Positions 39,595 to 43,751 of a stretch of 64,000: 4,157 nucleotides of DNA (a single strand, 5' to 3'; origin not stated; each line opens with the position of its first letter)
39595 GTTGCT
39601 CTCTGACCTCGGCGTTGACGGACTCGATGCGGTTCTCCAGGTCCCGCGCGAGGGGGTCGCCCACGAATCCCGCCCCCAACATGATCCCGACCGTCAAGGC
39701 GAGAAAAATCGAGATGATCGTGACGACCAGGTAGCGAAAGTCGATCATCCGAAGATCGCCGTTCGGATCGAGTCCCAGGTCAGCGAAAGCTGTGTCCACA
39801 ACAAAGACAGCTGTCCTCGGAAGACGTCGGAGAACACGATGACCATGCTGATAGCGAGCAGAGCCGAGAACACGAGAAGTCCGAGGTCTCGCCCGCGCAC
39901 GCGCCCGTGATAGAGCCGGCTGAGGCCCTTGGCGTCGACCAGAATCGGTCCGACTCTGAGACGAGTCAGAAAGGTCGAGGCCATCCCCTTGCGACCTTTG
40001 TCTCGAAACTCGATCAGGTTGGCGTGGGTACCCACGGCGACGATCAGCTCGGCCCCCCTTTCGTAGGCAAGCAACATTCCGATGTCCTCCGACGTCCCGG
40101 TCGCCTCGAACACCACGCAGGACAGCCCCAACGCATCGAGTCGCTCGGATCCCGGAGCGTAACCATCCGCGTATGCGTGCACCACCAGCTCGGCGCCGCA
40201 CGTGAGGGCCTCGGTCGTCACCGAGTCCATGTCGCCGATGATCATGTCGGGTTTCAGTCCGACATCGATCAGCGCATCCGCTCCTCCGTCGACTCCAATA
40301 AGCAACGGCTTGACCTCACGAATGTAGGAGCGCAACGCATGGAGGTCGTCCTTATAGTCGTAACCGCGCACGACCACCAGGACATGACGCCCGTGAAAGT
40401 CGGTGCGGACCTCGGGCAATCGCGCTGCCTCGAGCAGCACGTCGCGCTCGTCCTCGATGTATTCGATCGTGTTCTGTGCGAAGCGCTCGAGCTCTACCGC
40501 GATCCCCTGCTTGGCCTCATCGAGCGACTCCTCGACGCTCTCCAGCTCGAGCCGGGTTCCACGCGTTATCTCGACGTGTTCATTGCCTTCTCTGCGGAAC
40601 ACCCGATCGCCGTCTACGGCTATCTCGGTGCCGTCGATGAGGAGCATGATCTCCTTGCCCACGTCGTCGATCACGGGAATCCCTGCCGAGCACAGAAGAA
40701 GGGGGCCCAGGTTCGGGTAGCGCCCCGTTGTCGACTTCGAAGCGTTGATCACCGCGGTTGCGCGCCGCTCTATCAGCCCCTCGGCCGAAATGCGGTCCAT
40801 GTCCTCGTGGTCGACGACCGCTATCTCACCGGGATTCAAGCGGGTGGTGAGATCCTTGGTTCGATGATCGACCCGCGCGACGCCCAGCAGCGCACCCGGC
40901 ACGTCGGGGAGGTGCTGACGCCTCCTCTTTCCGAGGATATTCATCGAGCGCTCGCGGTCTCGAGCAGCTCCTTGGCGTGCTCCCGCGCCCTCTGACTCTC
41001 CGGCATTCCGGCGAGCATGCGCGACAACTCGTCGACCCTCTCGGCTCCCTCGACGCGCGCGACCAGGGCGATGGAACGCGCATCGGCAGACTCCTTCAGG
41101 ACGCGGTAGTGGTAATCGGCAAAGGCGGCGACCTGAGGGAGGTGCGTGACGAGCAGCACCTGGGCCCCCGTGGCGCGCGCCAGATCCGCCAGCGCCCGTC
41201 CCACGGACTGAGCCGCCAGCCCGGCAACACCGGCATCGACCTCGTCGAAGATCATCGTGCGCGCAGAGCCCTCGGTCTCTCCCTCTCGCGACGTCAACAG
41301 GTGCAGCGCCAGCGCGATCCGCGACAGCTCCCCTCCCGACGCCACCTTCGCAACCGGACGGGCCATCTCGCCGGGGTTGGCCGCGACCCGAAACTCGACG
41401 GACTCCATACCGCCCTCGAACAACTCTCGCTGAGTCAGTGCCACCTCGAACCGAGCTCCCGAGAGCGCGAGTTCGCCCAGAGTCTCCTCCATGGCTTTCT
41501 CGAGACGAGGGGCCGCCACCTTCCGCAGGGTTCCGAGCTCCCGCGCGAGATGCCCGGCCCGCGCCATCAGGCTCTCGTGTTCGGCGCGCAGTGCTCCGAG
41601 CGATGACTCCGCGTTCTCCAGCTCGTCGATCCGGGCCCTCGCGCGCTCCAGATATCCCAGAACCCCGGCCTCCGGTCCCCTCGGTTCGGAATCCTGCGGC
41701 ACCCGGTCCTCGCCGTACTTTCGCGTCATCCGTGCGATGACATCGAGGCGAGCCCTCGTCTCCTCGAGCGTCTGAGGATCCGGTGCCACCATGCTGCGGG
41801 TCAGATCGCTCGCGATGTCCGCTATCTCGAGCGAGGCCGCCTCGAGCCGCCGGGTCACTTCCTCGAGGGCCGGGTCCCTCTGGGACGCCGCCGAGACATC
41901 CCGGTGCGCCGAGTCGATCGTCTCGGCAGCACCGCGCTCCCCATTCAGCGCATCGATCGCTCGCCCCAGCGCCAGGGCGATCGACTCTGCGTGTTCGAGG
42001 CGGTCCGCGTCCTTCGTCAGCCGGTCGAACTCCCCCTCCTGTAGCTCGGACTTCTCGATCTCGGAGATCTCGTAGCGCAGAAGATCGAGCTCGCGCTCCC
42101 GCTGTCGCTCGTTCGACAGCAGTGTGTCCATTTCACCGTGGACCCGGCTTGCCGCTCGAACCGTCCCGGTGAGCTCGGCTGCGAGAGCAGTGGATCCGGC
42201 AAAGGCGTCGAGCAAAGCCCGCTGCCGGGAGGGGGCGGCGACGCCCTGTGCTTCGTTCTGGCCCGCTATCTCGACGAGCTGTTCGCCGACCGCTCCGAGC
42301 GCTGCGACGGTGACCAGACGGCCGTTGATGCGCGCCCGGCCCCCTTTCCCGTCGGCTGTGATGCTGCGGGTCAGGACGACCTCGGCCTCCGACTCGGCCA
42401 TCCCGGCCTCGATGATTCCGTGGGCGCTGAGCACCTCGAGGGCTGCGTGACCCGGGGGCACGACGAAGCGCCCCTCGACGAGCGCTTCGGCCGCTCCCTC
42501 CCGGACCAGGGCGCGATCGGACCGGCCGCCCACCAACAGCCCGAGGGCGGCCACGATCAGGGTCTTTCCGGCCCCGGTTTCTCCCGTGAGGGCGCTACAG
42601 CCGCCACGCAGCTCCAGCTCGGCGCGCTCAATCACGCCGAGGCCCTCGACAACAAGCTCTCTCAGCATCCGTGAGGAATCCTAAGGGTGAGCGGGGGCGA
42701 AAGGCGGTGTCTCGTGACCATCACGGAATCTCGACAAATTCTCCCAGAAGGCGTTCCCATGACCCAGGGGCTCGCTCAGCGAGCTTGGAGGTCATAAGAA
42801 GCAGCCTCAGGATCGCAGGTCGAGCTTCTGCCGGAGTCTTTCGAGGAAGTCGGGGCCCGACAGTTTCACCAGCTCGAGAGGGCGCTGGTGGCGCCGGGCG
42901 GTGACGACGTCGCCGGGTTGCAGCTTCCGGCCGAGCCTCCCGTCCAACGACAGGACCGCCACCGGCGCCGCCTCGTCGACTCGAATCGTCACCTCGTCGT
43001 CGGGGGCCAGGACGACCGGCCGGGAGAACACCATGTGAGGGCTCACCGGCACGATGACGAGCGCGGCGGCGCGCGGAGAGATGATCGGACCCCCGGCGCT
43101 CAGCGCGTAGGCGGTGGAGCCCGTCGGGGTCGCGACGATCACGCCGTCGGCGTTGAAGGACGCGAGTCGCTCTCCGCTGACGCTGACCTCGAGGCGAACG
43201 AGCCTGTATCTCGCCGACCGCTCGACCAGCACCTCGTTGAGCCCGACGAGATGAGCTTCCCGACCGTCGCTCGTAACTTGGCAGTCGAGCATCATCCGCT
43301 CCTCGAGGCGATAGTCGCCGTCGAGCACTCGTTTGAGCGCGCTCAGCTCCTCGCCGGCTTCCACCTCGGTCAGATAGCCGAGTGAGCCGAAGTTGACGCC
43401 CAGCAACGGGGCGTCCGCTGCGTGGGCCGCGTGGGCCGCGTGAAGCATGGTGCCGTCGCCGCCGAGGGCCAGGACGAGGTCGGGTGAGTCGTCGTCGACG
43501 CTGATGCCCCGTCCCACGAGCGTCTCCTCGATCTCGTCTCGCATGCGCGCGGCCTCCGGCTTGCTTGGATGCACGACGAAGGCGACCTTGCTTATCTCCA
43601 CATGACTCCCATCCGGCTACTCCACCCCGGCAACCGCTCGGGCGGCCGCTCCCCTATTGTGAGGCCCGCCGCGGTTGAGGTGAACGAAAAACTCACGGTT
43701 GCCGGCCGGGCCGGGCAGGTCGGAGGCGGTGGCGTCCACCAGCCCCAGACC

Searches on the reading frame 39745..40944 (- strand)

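Call 32: search_protein_families(library=pfam, proteins=[window:39745-40944:-], max_evalue=0.0001)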
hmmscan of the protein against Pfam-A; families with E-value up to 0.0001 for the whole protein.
window:39745-40944:- (399 aa): 2 families
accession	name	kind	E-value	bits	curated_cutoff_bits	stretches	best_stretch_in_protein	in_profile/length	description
PF12555.13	SteA-like_C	-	3.3e-09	37.1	26.4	1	339-387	1-49/52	SteA-like C-terminal domain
PF04263.21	TPK_catalytic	-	3.6e-08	33.8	30.7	1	212-248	8-44/113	Thiamin pyrophosphokinase, catalytic domain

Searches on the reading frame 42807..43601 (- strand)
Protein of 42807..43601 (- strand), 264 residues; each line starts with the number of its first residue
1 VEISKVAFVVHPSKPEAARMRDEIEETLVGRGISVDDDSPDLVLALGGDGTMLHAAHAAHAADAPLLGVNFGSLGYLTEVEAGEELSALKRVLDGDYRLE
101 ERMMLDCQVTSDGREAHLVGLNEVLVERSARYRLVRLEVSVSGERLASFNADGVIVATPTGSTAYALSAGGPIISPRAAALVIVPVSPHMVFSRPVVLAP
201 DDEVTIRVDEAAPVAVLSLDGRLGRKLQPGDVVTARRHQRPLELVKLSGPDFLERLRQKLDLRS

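Call 32: search_protein_families(library=pfam, proteins=[window:42807-43601:-], max_evalue=0.0001)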
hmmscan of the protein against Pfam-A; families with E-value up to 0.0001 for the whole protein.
window:42807-43601:- (264 aa): 2 families
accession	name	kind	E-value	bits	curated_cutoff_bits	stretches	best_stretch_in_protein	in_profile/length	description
PF20143.4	NAD_kinase_C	-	3.2e-30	104.9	23.7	1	121-246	1-125/126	ATP-NAD kinase C-terminal domain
PF01513.26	NAD_kinase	-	4.6e-17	63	25.5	1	36-97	69-130/130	ATP-NAD kinase N-terminal domain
